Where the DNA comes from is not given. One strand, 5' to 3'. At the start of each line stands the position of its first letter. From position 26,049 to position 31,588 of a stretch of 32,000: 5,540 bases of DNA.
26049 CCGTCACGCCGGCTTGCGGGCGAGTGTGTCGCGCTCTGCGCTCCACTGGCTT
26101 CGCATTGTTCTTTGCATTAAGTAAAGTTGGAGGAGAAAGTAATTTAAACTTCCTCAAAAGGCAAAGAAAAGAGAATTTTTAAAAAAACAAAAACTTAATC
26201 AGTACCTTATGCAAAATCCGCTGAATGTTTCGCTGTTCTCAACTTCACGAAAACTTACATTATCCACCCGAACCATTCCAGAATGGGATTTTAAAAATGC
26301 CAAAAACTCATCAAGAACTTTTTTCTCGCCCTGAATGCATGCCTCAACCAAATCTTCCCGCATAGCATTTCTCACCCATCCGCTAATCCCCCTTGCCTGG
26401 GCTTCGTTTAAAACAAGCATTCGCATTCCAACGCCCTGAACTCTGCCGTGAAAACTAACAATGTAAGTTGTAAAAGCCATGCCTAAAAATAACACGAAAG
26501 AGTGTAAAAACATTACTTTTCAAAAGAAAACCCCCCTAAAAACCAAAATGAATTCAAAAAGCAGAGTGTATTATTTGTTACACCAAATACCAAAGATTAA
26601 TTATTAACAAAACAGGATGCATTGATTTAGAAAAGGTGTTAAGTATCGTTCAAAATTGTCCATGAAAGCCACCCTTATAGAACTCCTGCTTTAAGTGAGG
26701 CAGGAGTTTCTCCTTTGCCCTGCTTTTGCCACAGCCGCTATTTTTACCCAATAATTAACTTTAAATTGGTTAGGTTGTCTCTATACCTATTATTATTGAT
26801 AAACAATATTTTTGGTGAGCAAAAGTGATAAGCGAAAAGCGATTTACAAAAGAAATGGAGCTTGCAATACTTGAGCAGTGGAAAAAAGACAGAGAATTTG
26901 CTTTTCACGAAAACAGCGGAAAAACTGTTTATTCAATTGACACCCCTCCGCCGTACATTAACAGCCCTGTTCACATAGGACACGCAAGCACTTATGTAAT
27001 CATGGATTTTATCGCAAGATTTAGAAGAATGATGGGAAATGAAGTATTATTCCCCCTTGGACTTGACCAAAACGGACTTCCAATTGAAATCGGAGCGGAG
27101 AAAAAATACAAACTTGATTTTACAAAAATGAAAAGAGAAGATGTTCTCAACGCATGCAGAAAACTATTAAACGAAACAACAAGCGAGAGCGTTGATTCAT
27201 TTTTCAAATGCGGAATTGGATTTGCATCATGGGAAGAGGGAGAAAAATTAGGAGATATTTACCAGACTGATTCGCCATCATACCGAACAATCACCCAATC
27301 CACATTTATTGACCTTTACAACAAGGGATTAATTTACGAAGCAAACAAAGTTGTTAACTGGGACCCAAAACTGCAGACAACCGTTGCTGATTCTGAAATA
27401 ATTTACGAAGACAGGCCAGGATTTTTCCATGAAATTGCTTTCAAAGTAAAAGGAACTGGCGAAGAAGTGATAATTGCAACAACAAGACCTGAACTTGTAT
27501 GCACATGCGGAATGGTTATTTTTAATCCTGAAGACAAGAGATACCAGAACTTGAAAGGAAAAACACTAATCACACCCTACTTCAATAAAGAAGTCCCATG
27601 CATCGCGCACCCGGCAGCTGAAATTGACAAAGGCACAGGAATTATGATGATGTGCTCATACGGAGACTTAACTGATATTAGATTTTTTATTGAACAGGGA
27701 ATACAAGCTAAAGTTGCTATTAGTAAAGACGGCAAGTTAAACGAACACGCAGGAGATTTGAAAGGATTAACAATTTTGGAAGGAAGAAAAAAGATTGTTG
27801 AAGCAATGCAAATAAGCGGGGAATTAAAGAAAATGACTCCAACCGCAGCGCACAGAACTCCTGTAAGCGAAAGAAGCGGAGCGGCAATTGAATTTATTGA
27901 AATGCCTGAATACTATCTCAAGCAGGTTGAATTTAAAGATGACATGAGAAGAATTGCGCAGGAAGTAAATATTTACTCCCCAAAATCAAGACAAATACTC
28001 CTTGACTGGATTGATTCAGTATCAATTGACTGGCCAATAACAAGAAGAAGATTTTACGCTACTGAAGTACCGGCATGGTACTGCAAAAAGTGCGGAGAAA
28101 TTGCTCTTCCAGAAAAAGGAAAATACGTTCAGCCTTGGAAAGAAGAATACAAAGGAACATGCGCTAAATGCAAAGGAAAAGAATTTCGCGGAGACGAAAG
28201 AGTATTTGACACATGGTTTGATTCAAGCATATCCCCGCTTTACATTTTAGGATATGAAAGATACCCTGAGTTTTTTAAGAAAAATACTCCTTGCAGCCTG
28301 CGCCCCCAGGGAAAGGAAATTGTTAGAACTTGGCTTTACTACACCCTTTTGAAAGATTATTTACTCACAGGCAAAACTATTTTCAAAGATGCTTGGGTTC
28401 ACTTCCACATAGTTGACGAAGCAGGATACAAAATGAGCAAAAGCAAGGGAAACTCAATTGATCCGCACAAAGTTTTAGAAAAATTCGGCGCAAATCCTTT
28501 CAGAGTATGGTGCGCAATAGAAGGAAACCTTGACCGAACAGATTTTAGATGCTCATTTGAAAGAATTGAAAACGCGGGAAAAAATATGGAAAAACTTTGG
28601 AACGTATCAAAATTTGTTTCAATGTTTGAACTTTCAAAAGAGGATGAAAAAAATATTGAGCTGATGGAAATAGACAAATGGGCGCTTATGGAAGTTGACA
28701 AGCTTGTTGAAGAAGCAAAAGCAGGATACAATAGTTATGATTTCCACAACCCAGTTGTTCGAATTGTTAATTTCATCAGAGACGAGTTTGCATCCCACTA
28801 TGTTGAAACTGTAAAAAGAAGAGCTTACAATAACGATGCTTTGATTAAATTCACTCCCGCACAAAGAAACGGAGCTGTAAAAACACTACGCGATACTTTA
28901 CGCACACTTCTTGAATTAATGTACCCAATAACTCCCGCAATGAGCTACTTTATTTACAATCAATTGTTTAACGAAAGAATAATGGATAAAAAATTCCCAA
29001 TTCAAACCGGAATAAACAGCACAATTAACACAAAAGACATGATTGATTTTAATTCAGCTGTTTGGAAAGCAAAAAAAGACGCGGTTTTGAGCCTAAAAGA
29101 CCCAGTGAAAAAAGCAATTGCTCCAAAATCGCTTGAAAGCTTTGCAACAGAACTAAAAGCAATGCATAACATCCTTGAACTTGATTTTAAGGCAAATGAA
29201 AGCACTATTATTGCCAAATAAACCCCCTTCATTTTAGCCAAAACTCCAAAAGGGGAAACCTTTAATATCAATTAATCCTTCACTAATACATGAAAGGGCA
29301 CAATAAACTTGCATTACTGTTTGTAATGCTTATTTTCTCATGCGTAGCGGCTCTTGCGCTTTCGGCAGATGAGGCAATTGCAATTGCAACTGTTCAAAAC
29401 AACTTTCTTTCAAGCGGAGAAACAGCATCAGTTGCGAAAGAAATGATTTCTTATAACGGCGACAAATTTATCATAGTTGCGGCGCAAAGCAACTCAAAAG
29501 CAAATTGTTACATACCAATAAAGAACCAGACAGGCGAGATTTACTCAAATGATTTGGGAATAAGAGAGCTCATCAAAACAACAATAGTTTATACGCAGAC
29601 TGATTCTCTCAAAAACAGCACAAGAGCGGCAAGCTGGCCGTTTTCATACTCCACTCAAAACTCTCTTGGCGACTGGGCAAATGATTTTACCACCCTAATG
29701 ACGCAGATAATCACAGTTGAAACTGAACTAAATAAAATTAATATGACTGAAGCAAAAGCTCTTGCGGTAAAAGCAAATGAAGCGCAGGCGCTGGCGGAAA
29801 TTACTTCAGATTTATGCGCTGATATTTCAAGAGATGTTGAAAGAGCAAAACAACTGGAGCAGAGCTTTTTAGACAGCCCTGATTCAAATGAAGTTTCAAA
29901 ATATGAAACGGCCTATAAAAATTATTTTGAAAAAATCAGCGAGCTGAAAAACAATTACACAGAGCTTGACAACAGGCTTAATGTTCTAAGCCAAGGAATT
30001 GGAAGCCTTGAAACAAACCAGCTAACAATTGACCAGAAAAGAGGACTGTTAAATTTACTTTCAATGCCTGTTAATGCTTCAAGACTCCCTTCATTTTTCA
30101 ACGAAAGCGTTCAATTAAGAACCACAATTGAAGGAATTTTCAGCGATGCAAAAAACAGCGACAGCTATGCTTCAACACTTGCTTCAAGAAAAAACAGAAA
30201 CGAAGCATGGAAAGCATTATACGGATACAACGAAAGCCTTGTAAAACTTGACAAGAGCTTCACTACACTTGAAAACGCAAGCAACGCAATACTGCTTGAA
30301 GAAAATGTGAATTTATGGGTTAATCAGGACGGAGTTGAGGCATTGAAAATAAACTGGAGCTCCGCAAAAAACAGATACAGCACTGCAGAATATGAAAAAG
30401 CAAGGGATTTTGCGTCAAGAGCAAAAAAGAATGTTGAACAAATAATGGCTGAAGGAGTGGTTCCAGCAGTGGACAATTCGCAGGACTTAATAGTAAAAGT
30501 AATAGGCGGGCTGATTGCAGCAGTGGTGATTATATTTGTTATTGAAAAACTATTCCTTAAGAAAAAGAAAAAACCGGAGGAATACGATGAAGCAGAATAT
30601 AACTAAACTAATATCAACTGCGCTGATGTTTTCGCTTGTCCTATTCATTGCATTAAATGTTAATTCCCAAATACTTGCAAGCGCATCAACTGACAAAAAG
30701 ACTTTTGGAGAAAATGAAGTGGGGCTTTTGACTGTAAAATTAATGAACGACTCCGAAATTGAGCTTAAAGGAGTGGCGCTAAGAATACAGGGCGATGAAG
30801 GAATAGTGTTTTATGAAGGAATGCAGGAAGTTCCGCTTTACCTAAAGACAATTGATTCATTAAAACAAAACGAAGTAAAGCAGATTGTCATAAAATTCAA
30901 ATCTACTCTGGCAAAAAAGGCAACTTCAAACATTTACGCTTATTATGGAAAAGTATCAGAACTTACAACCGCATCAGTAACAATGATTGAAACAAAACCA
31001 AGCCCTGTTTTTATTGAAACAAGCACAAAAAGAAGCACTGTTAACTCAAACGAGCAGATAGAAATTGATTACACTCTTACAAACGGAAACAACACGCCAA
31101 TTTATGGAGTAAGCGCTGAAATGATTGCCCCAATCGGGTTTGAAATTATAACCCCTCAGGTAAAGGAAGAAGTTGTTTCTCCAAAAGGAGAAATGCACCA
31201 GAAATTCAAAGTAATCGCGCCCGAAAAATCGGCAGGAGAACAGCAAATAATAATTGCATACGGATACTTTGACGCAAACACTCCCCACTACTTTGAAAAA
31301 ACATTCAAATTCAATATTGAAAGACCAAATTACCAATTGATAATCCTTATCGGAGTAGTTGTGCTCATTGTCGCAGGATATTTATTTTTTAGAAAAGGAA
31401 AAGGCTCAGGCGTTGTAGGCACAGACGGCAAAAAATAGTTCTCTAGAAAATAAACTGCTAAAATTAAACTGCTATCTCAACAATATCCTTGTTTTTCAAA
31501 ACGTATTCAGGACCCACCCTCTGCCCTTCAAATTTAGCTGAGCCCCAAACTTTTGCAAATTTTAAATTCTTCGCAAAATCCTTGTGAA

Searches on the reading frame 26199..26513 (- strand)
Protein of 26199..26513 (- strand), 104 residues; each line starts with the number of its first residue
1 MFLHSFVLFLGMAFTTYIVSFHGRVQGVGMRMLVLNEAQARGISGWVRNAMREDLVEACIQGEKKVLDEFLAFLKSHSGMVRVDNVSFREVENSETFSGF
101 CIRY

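Call 5: search_protein_families(library=pfam, proteins=[window:26199-26513:-], max_evalue=0.01)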
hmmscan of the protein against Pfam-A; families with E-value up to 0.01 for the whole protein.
window:26199-26513:- (104 aa): 1 family
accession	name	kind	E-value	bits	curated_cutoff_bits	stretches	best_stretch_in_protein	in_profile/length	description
PF00708.24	Acylphosphatase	-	3.8e-18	66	22.5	1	19-102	3-85/85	Acylphosphatase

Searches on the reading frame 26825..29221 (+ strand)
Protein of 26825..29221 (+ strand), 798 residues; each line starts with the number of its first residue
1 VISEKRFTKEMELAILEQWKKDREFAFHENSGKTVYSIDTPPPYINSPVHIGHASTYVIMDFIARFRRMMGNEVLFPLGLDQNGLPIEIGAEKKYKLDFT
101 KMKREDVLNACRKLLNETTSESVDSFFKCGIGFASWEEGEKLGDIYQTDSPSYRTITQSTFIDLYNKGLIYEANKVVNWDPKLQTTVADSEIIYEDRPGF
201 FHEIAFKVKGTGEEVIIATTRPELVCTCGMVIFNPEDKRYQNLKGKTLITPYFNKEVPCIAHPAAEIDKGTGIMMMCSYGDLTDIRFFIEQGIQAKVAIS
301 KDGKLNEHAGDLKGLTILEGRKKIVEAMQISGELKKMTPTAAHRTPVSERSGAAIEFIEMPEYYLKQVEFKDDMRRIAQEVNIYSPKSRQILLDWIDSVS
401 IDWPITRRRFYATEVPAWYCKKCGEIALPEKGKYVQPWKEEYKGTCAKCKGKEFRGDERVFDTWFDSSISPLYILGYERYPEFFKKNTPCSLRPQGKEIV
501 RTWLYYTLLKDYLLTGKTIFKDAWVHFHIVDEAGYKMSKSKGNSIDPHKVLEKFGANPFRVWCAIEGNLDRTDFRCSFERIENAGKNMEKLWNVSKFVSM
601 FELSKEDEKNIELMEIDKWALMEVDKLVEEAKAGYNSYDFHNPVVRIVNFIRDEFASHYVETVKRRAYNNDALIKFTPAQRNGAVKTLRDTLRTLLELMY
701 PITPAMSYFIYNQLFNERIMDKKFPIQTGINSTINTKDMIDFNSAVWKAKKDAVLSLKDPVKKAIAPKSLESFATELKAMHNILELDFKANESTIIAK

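Call 5: search_protein_families(library=pfam, proteins=[window:26825-29221:+], max_evalue=0.01)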
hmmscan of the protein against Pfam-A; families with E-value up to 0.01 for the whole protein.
window:26825-29221:+ (798 aa): 5 families
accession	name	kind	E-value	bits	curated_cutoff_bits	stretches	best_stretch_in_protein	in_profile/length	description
PF00133.28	tRNA-synt_1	-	3.2e-68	230.8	22.7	1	15-564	2-403/414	tRNA synthetases class I (I, L, M and V)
PF09334.17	tRNA-synt_1g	-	6e-25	88.3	20.1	2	38-192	3-135/391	tRNA synthetases class I (M)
PF08264.19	Anticodon_1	-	2.3e-21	76.7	25.1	1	617-764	1-147/148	Anticodon-binding domain of tRNA ligase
PF01406.26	tRNA-synt_1e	-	1.7e-05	24.8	27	0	520-563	237-280/301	tRNA synthetases class I (C) catalytic domain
PF13603.12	tRNA-synt_1_2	-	0.0066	16.4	25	0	244-305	85-146/185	Leucyl-tRNA synthetase, editing domain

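Call 24: list_cluster_members(proteins=[P0001, P0006, window:26825-29221:+, window:12160-13380:+, window:19306-19983:-, window:20157-20411:-, window:4549-5694:-, window:3216-3983:+])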
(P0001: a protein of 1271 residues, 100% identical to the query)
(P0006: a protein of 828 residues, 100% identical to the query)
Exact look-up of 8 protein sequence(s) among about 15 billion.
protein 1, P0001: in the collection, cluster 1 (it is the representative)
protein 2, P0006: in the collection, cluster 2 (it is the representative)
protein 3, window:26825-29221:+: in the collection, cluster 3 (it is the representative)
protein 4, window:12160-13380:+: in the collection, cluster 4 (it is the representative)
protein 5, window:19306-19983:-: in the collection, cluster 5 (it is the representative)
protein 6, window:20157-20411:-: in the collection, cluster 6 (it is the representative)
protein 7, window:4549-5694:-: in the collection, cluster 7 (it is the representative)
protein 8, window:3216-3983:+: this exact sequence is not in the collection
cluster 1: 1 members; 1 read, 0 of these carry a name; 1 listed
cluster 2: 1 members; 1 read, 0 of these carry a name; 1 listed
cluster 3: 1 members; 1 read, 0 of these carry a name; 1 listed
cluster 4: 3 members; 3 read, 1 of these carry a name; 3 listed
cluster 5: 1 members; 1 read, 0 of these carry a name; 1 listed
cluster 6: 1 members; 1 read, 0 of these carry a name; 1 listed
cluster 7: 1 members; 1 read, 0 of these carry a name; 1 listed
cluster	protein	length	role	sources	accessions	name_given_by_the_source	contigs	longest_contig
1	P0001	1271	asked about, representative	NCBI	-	-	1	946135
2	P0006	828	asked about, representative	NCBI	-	-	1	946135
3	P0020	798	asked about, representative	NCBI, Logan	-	-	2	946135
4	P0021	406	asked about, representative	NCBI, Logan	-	-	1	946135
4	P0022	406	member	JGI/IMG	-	cysteine desulfurase / selenocysteine lyase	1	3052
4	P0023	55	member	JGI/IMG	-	-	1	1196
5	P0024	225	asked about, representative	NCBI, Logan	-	-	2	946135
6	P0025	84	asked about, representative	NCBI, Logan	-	-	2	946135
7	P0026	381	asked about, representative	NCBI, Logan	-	-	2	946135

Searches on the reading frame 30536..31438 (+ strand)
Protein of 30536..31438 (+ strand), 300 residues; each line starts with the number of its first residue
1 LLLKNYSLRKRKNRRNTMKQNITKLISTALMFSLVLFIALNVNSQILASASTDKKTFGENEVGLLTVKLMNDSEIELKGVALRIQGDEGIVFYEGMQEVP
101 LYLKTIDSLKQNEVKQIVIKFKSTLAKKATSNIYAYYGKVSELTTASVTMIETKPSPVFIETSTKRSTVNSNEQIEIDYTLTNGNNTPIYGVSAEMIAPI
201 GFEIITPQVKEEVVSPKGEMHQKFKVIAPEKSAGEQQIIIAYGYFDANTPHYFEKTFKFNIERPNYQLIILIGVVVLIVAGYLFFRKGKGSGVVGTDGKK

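Call 5: search_protein_families(library=pfam, proteins=[window:30536-31438:+], max_evalue=0.01)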
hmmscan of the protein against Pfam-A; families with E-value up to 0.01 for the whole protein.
window:30536-31438:+ (300 aa): 4 families
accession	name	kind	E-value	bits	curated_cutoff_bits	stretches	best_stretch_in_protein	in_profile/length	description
PF02752.27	Arrestin_C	-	0.001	19.8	27.7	0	155-224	2-73/137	Arrestin (or S-antigen), C-terminal domain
PF02883.26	Alpha_adaptinC2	-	0.002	18.8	27.6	1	161-243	14-96/111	Adaptin C-terminal domain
PF12679.13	ABC2_membrane_2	-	0.007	16.1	27.2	0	200-287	202-280/283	ABC-2 family transporter protein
PF13584.12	BatD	-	0.0089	17.1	24.1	0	163-223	2-54/92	BatD DUF11 like domain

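Call 27: search_protein_families(library=ncbifam, proteins=[window:30536-31438:+], max_evalue=0.1)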
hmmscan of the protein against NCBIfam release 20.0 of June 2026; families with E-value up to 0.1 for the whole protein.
window:30536-31438:+ (300 aa): 0 families
